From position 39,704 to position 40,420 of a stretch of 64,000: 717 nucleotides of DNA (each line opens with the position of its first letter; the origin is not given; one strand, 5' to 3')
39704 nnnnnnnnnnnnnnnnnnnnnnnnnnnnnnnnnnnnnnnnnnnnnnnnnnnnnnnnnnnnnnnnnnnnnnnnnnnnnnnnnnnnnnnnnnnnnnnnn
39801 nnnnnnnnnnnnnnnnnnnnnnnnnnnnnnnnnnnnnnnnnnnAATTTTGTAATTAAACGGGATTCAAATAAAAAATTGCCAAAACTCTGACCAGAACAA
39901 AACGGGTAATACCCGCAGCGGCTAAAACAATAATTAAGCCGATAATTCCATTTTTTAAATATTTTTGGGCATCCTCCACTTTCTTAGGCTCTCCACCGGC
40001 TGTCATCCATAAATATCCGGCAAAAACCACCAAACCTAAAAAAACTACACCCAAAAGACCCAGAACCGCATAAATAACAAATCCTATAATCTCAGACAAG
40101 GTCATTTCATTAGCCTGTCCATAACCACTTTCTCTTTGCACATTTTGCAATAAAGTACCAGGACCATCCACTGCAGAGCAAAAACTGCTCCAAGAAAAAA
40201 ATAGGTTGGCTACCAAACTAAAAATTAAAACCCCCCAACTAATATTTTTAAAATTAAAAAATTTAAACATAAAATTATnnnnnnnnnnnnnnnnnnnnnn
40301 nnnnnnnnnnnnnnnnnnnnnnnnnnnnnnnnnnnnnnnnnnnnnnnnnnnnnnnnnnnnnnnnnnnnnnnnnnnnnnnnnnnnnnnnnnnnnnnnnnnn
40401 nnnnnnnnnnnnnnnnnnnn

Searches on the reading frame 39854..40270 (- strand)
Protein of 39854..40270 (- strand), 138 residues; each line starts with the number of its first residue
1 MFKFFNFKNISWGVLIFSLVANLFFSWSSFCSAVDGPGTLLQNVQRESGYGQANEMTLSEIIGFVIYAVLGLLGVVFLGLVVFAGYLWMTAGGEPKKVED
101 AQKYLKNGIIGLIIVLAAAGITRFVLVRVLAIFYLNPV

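Call 5: search_protein_families(library=pfam, proteins=[window:39854-40270:-], max_evalue=0.01)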
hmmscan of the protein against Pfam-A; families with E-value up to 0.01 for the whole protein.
window:39854-40270:- (138 aa): 1 family
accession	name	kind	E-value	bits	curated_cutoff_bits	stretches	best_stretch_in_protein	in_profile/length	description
PF18895.5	T4SS_pilin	-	5.6e-11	42.8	26.6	1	57-125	4-71/71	Type IV secretion system pilin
